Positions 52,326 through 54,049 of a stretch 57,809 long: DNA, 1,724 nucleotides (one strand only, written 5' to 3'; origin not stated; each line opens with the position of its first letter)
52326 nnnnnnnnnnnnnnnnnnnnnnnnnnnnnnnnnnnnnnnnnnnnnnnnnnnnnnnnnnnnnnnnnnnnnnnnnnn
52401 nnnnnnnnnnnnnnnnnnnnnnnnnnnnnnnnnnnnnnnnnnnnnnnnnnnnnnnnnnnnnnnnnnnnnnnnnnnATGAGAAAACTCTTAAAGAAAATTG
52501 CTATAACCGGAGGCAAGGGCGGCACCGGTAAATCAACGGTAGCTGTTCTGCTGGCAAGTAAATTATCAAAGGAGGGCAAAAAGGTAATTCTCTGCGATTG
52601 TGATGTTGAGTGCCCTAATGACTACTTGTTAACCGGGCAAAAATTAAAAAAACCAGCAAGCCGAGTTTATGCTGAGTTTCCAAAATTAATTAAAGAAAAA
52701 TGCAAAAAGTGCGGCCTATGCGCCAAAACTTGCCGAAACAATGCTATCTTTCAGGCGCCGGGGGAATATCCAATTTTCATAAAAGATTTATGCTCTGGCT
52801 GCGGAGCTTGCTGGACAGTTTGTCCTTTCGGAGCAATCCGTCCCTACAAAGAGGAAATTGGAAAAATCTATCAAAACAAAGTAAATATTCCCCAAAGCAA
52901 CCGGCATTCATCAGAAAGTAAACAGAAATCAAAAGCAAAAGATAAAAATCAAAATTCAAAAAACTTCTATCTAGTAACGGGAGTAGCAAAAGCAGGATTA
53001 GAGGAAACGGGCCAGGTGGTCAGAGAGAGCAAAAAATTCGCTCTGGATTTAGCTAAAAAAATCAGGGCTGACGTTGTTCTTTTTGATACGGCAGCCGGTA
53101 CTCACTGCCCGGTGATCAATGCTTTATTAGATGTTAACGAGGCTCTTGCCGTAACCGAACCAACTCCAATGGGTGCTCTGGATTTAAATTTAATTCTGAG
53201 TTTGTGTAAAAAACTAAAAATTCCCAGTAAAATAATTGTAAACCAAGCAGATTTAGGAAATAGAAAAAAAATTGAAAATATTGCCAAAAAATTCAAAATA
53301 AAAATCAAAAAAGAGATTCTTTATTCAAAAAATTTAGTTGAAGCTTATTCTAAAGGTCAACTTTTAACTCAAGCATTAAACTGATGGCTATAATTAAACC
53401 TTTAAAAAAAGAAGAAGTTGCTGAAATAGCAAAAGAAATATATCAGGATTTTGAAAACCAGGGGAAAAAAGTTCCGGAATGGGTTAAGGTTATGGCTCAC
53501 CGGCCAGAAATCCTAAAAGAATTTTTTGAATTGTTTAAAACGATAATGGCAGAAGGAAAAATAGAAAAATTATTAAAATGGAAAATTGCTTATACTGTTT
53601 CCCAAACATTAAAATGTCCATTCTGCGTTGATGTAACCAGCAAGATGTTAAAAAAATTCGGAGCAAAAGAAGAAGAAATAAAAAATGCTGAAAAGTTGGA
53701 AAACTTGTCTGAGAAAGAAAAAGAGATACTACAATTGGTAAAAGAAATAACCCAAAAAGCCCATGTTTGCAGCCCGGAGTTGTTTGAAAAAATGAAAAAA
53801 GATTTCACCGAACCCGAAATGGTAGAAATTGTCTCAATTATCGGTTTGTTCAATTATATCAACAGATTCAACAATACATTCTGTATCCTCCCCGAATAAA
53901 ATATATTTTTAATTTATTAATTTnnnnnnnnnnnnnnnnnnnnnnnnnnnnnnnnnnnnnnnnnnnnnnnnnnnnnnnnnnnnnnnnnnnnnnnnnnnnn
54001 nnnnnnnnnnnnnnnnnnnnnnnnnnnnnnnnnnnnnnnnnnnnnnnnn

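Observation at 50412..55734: Seven-gene translationally coupled metal / Fe-S / thiol-redox cluster built around NifX-like domains, with no nitrogenase genes in this window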

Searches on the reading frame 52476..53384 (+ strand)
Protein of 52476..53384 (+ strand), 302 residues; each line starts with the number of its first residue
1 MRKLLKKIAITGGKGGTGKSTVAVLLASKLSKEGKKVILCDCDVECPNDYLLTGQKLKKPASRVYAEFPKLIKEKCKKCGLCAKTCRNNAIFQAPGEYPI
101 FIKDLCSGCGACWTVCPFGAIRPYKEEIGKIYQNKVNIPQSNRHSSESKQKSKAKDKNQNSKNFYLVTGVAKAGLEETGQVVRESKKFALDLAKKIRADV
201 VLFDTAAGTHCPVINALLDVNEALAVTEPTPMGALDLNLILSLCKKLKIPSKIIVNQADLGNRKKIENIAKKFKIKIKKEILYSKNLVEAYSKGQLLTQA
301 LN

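Call 3: search_protein_families(library=pfam, proteins=[window:52476-53384:+], max_evalue=0.01)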
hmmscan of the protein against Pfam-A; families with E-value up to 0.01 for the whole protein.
window:52476-53384:+ (302 aa): 20 families
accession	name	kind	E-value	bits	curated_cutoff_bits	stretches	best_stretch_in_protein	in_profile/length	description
PF01656.29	CbiA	-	8.7e-18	64.9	25.4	1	8-296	1-124/125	CobQ/CobB/MinD/ParA nucleotide binding domain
PF10609.15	ParA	-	6.3e-14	52.4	27.1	1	6-61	4-59/246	NUBPL iron-transfer P-loop NTPase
PF00037.32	Fer4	-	3.1e-12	46.2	21.1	2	100-122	2-24/24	4Fe-4S binding domain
PF13614.12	AAA_31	-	9.4e-11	42.4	27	1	6-45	2-41/177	AAA domain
PF14697.11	Fer4_21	-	1.3e-08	35.3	35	1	73-121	5-57/59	4Fe-4S dicluster domain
PF12837.12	Fer4_6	-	1.8e-08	34.4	25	2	101-121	4-24/24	4Fe-4S binding domain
PF13187.11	Fer4_9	-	8.2e-08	32.6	27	2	75-121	1-52/52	4Fe-4S dicluster domain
PF12838.12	Fer4_7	-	5.1e-07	30.5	27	1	75-120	1-52/52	4Fe-4S dicluster domain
PF13237.11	Fer4_10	-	1.1e-06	28.9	25.5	1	100-134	3-22/53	4Fe-4S dicluster domain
PF13484.11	Fer4_16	-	1.5e-05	26.1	30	1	106-151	2-46/66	4Fe-4S double cluster binding domain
PF25160.1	LdpA_Fe-S-bd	-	2.4e-05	24.4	27.6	1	86-122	13-44/49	LdpA Fe-S cluster-binding domain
PF00142.24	Fer4_NifH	-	2.7e-05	24.2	25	1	7-51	2-45/271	4Fe-4S iron sulfur cluster binding proteins, NifH/frxC family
PF09140.17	MipZ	-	4.6e-05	23.3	20.7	1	8-44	3-39/262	ATPase MipZ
PF02374.21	ArsA_ATPase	-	6.9e-05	22.6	24.3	1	7-43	2-38/305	Anion-transporting ATPase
PF12800.12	Fer4_4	-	0.0004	20.9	24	0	104-119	2-17/17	4Fe-4S binding domain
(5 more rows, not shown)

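Call 4: search_protein_families(library=ncbifam, proteins=[window:52476-53384:+], max_evalue=0.01)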
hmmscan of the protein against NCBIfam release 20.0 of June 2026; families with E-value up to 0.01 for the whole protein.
window:52476-53384:+ (302 aa): 86 families (the best 25 are shown)
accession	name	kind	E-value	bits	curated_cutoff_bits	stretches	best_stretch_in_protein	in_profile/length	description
NF041136.1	MrpORP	equivalog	5e-13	49.1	450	1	2-69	2-69/365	iron-sulfur cluster carrier protein MrpORP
TIGR01968.1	minD_bact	equivalog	6.2e-12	45.4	212.9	1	8-54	4-50/261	septum site-determining protein MinD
TIGR01969.1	minD_arch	subfamily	1e-10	41.3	201.75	1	7-54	2-49/251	cell division ATPase MinD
NF047398.1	AAA_KGGVGR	domain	2.4e-10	41.1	90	1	8-48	5-45/190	KGGVGR-motif variant AAA ATPase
NF041546.1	ParA_partition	equivalog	4.4e-10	39.5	180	1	8-43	2-37/203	ParA family partition ATPase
NF007203.0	PRK09624.1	equivalog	7.3e-10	39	171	1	63-124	42-101/105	pyuvate ferredoxin oxidoreductase subunit delta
NF058577.1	FdxA_fam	equivalog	8.3e-10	38.7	65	1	71-120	4-52/52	4Fe-4S ferredoxin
NF007202.0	PRK09623.1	equivalog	3.9e-09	36.8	166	1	31-127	9-104/105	3-methyl-2-oxobutanoate dehydrogenase subunit delta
NF040684.1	PorD_Arch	equivalog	5.3e-09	36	120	1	69-126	27-84/85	pyruvate synthase subunit PorD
TIGR02179.1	PorD_KorD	subfamily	9.9e-09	35.2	60.05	1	69-126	20-77/78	2-oxoacid:acceptor oxidoreductase, delta subunit, pyruvate/2-ketoisovalerate family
TIGR02700.1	flavo_MJ0208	hypoth_equivalog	1e-08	34.8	251.35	1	62-126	135-199/234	dihydromethanopterin reductase (acceptor)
NF008669.0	PRK11670.1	equivalog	1.8e-08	33.7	348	1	8-62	110-164/369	iron-sulfur cluster carrier protein ApbC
NF040770.1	hetero_SS_HdrA2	exception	2.2e-08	32.7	1100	1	69-123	572-625/777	CoB-CoM heterodisulfide reductase HdrA2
NF008079.0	PRK10818.1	equivalog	3.2e-08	33.2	508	1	7-56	4-53/270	septum site-determining protein MinD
TIGR01281.1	DPOR_bchL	equivalog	3.7e-08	33.1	345.15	1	8-55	3-49/268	ferredoxin:protochlorophyllide reductase (ATP-dependent) iron-sulfur ATP-binding protein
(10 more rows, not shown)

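Call 27: search_solved_structures(query=window:52476-53384:+, max_evalue=0.001)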
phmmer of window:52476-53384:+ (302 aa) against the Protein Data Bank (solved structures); distinct sequences matched with E-value up to 0.001: 42.
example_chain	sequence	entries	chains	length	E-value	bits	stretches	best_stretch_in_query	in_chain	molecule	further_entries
9sw6_G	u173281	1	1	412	1.8e-10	44.1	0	53-122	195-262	Polyferredoxin protein MvhB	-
4rz2_A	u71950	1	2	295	6e-08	35.8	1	6-56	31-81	Site-determining protein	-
7np8_A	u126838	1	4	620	1.6e-07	34.4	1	66-132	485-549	Coenzyme F420-dependent sulfite reductase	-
9sfi_T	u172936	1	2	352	2.1e-07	34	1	55-130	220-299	4Fe-4S ferredoxin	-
5j1j_A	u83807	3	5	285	2.1e-07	34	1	6-59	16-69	Site-determining protein | Transcriptional antiactivator FleN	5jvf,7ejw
8a8o_C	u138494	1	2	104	5.9e-07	32.5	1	70-129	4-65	Beta-subunit of the PAPS reductase from Methanothermococcus thermolithotrophicus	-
9bt4_G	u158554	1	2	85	7.5e-07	32.2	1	69-127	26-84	Pyruvate:Ferredoxin Oxidoreductase, subunit delta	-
9sfi_A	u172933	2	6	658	7.6e-07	32.2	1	73-127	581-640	CoB--CoM heterodisulfide reductase iron-sulfur subunit A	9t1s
4rz3_A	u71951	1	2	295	7.6e-07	32.1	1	6-56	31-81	Site-determining protein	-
4v03_A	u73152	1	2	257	8.7e-07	32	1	7-54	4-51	SITE-DETERMINING PROTEIN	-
1g3q_A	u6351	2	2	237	9.4e-07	31.9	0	8-54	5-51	CELL DIVISION INHIBITOR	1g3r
1ion_A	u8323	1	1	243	1.1e-06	31.6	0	7-54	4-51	PROBABLE CELL DIVISION INHIBITOR MIND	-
3q9l_A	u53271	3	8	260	1.4e-06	31.3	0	7-54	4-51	Septum site-determining protein minD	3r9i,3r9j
2ph1_A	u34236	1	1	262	2.1e-06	30.7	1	3-57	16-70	Nucleotide-binding protein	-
8pb9_A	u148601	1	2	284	2.7e-06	30.4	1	6-59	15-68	Antiactivator FleN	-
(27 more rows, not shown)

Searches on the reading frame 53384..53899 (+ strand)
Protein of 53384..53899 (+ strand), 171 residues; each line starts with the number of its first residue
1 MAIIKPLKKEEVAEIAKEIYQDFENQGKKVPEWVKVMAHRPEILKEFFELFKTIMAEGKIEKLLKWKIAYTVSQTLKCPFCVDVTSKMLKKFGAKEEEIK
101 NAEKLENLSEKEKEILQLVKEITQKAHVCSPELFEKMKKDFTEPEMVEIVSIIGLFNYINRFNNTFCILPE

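Call 3: search_protein_families(library=pfam, proteins=[window:53384-53899:+], max_evalue=0.01)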
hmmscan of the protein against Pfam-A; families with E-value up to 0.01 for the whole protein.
window:53384-53899:+ (171 aa): 2 families
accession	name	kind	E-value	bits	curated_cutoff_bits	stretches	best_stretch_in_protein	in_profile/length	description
PF02627.25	CMD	-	4.5e-10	39.8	23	1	41-102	1-62/84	Carboxymuconolactone decarboxylase family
PF01348.27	Intron_maturas2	-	0.0021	18.5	20.8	1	3-114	13-121/140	Type II intron maturase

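Call 4: search_protein_families(library=ncbifam, proteins=[window:53384-53899:+], max_evalue=0.01)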
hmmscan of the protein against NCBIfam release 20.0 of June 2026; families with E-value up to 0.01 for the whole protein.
window:53384-53899:+ (171 aa): 6 families
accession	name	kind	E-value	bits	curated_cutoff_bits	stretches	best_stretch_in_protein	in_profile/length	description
TIGR01926.1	peroxid_rel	subfamily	7.1e-17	61.8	81.8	1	4-166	3-171/178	peroxidase-related enzyme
NF053654.1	GroundWater_YciW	equivalog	1.1e-14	54.6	310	1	1-166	1-169/179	YciW-related (seleno)protein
TIGR04169.1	perox_w_seleSAM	hypoth_equivalog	4.5e-11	42.8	120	1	33-102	12-81/109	arsenosugar biosynthesis-associated peroxidase-like protein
TIGR00778.1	ahpD_dom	domain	2.7e-05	23.6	27.8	1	67-104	10-47/51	alkylhydroperoxidase AhpD family core domain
NF041537.1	ArsM_AhpD_UU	exception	5.3e-05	22.1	510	1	38-102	259-323/345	arsenite methyltransferase/AhpD domain selenoprotein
NF041238.1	AhpD_rel_CFYUT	equivalog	0.00047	19.5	175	1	68-162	31-327/357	alkylhydroperoxidase-related (seleno)protein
